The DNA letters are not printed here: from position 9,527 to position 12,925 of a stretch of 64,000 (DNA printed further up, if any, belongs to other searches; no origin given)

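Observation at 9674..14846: Two-gene operon: SNF2-like helicase plus sacsin-type GHKL ATPase giant protein, a candidate uncharacterised defence / DNA-surveillance system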

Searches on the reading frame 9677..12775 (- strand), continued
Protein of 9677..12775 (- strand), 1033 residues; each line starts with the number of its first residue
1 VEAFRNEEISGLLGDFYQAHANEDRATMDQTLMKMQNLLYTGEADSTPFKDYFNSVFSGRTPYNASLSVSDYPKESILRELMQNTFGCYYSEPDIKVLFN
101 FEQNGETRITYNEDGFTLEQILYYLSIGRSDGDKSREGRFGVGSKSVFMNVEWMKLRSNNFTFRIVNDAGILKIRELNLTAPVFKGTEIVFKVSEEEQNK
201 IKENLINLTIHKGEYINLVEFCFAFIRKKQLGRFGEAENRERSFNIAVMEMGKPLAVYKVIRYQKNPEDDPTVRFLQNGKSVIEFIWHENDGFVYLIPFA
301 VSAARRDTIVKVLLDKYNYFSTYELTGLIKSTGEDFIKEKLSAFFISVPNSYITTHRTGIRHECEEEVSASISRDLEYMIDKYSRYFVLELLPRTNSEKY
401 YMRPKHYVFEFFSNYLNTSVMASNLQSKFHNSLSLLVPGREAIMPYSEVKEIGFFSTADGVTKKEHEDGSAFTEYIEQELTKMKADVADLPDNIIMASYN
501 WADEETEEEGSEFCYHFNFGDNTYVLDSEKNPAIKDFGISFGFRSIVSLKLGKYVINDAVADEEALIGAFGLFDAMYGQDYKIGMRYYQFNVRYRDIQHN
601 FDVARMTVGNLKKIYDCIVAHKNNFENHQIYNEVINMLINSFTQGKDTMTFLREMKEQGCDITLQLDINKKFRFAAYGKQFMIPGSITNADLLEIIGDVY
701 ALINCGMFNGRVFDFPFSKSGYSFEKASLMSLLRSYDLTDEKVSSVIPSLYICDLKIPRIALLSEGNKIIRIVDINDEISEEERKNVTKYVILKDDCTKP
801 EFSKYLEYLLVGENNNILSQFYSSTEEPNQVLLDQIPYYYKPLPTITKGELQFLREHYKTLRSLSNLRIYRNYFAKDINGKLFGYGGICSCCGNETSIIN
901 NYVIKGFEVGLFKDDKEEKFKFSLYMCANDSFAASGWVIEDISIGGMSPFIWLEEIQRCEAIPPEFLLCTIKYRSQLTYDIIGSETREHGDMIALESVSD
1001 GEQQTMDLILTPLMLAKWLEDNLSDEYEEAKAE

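Call 71: find_encoding_contigs(protein=P0293, flank=10000, max_places=2)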
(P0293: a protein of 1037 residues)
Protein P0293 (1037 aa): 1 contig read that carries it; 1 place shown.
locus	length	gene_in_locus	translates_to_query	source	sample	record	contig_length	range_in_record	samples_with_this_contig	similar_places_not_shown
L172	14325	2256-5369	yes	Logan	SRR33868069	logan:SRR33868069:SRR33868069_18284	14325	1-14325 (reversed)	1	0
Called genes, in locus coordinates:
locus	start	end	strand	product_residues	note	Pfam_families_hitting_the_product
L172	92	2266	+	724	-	PF04851:ResIII, PF00176:SNF2-rel_dom, PF00270:DEAD, PF00271:Helicase_C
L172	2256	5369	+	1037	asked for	-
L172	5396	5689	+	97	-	-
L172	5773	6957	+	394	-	-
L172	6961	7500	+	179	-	PF00857:Isochorismatase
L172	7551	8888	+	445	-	PF03193:RsgA_GTPase (faint), PF13191:AAA_16 (weak), PF00071:Ras (weak), PF00350:Dynamin_N (faint), PF01926:MMR_HSR1, PF02421:FeoB_N (faint), PF04548:AIG1, PF05128:DUF697, +1 more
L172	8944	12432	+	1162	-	-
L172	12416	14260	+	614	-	-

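Call 72: find_encoding_contigs(protein=P0270, flank=10000, max_places=2)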
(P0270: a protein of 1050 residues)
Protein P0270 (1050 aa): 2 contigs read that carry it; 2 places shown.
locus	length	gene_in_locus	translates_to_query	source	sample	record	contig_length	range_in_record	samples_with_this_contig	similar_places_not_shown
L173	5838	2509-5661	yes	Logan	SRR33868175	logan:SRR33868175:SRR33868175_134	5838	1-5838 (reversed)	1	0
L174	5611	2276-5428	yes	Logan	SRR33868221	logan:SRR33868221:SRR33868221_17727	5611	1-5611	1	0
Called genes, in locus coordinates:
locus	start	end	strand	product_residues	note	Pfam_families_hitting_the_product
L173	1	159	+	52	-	?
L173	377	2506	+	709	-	PF00176:SNF2-rel_dom, PF00270:DEAD, PF00271:Helicase_C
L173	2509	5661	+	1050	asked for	-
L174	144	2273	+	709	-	PF00176:SNF2-rel_dom, PF00270:DEAD, PF00271:Helicase_C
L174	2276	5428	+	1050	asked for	-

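Call 78: find_homologous_proteins(query=A6, max_evalue=1e-10)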
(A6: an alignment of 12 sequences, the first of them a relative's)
Query A6 (12 sequences) (1120 aa, profile of the alignment): 6 proteins with E <= 1e-10 among 8000 candidates.
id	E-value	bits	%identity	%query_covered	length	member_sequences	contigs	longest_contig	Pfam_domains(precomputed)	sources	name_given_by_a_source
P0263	0.0e+0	1300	34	97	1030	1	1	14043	PF13589.13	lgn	-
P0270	0.0e+0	1276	36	30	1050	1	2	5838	-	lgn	-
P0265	0.0e+0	1263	32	100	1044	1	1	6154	-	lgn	-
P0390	0.0e+0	1150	34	99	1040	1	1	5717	-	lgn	-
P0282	0.0e+0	1127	100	100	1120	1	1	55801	-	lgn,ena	-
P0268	0.0e+0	1065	34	43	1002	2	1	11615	-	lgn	-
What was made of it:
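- Tried and rejected: A search with the distant-clade profile returned only 6 proteins and no names (call 78).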

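Call 79: search_dna_similar(query=P0282, collection=plasmids, mode=protein, max_evalue=0.00001, max_rows=15)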
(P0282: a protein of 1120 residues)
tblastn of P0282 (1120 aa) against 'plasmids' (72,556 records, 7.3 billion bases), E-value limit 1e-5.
No match.
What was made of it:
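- Tried and rejected: No plasmid hit (call 79).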

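Call 80: search_dna_similar(query=P0282, collection=phages, mode=protein, max_evalue=0.00001, max_rows=15)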
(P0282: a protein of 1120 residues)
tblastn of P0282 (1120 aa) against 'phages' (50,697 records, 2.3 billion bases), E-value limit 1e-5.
Records with a match: 1; places in all: 1; records where one place covers at least 80% of the query: 0.
Best place of each record, by identity: <60% 1.
By first word of the organism name: Bacteriophage 1.
By host as written in the record: - 1.
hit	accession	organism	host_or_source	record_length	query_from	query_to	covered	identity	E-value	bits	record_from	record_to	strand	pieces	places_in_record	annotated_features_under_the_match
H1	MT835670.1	Bacteriophage sp.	human fecal samples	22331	59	1119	51%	25.4%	5e-19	158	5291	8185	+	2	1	record has no annotation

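Call 88: search_solved_structures(query=A4, max_evalue=1, show_alignments=1)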
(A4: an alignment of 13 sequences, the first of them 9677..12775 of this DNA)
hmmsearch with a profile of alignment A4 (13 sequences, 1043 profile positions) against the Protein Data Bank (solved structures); distinct sequences matched with E-value up to 1: 31.
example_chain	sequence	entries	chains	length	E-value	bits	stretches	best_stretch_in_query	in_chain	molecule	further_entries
3h80_A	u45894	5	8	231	0.0021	19.5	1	139-232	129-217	Heat shock protein 83-1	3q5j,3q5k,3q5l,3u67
3o6o_A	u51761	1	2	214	0.0035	18.8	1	139-233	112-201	Heat shock protein 83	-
4gqt_A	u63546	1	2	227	0.0045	18.4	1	143-232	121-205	Heat shock protein 90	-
3omu_A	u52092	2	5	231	0.0046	18.4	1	139-233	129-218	Heat shock protein 83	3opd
2ior_A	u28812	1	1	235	0.0064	17.9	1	100-211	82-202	Chaperone protein htpG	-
3k60_A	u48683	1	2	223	0.0092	17.4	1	136-233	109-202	Heat shock protein 86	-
9d9d_A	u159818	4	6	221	0.0099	17.3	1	140-220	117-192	Heat shock protein 90 homolog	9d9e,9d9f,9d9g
9msq_A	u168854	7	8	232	0.01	17.2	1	140-220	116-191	Heat shock protein 90 homolog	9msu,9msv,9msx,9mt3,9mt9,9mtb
6cji_A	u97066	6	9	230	0.011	17.2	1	140-220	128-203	Heat shock protein 90 homolog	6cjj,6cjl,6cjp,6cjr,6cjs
4xc0_A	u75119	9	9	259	0.019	16.4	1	142-233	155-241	Heat shock cognate 90 kDa protein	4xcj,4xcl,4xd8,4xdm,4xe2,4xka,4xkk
8yjg_A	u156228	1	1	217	0.02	16.3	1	140-219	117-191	ATP-dependent molecular chaperone HSC82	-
2esa_A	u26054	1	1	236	0.031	15.7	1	141-234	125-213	Endoplasmin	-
1y4s_A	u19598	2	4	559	0.032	15.6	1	100-211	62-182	Chaperone protein htpG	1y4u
5in9_A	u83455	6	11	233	0.034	15.5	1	141-234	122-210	Endoplasmin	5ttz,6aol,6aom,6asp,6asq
1tbw_A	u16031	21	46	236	0.036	15.4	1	141-234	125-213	Endoplasmin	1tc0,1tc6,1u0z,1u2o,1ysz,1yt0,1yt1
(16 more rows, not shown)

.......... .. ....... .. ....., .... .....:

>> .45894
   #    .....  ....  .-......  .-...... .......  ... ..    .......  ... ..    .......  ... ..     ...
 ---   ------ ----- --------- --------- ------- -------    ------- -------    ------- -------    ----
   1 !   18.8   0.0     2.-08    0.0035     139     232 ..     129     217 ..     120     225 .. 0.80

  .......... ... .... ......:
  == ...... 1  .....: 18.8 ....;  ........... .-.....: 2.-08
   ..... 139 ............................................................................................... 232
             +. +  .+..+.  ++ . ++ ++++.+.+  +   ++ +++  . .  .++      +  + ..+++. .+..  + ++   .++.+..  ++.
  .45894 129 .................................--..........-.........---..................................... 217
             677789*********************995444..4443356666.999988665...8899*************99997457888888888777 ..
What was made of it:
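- The best profile-to-PDB sequence hits are Hsp90 N-domains (call 88).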

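Call 89: search_protein_families(library=pfam, alignment_id=A4, max_evalue=0.01)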
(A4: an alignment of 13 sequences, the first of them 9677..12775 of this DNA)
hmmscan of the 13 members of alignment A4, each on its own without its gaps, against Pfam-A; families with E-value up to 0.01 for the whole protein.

A. member 1, window:9677-12775:- (1033 aa): 0 families

B. families by the number of members that match (of 13 scanned): 4 families
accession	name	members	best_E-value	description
PF13589.12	HATPase_c_3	4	8.6e-08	Histidine kinase-, DNA gyrase B-, and HSP90-like ATPase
PF07295.17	DUF1451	1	0.0024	Zinc-ribbon containing domain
PF15607.11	Ntox44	1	0.0031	Bacterial toxin 44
PF24753.1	DUF7698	1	0.0084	Domain of unknown function (DUF7698)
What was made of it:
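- On MORC/paraMORC restriction-like systems: HATPase_c_3 hits 4 of 13 family members, all in the distant clade (best 8.6e-8), and not the window protein (call 89).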

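Call 92: search_protein_families(library=pfam, proteins=[L024:11109-12476:-, L027:11121-12518:-, L028:11218-12909:-, L029:11027-11965:+, L030:11094-11987:-, L047:6582-7340:-, L050:11236-12057:+, L051:11094-11942:-, L061:11183-11920:-, L012:11230-11862:-], max_evalue=0.0001)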
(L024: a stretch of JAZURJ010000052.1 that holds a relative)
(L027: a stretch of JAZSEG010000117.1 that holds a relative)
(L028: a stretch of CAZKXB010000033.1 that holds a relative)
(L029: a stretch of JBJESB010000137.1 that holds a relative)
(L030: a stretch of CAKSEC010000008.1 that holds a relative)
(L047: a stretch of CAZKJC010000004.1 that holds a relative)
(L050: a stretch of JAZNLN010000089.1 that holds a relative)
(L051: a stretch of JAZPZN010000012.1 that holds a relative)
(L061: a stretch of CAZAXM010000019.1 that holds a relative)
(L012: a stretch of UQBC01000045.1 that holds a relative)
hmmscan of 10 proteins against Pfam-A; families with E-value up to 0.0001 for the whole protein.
L024:11109-12476:- (456 aa): 1 family
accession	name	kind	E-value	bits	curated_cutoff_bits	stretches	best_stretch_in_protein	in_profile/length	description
PF00860.26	Xan_ur_permease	-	6.1e-47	160.6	27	1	20-416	3-385/389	Permease family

L027:11121-12518:- (466 aa): 2 families
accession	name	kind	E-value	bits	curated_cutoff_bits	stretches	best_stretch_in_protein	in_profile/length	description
PF00251.26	Glyco_hydro_32N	-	1.4e-83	281.4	22.1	1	44-345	1-307/307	Glycosyl hydrolases family 32 N-terminal domain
PF08244.19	Glyco_hydro_32C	-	1.7e-08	35.1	21.9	1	397-454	86-142/158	Glycosyl hydrolases family 32 C terminal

L028:11218-12909:- (564 aa): 3 families
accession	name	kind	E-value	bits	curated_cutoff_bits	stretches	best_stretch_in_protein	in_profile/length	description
PF00015.26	MCPsignal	-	5.5e-42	144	34.6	1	376-526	7-171/172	Methyl-accepting chemotaxis protein (MCP) signalling domain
PF12729.13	4HB_MCP_1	-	1.6e-13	51.1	27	1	3-167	1-164/181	Four helix bundle sensory module for signal transduction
PF00672.30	HAMP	-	2.3e-07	31.4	25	1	209-251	2-43/53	HAMP domain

L029:11027-11965:+ (313 aa): 1 family
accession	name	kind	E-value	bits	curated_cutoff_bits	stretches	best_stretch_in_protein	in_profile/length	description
PF01734.28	Patatin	-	9.4e-25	88.4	27.7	1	46-233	1-190/191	Patatin-like phospholipase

L030:11094-11987:- (298 aa): 0 families

L047:6582-7340:- (253 aa): 1 family
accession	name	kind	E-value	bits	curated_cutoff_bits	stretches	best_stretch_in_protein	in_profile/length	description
PF13306.12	LRR_5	-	1.4e-31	109.4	27.7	1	134-234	11-109/127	BspA type Leucine rich repeat region (6 copies)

L050:11236-12057:+ (274 aa): 0 families

L051:11094-11942:- (283 aa): 1 family
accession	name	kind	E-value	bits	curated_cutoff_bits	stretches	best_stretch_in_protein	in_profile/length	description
PF00294.29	PfkB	-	3.4e-06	27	25.8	1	208-277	227-295/302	pfkB family carbohydrate kinase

L061:11183-11920:- (246 aa): 0 families

L012:11230-11862:- (211 aa): 1 family
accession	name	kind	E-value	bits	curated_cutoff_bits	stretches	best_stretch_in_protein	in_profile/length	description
PF16161.11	DUF4867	-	1.6e-82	276.3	28.7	1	3-205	1-201/201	Domain of unknown function (DUF4867)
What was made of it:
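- Tried and rejected: The neighbours turned out to be permease, GH32, MCP, PfkB, LRR and DUF4867 genes (call 92).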
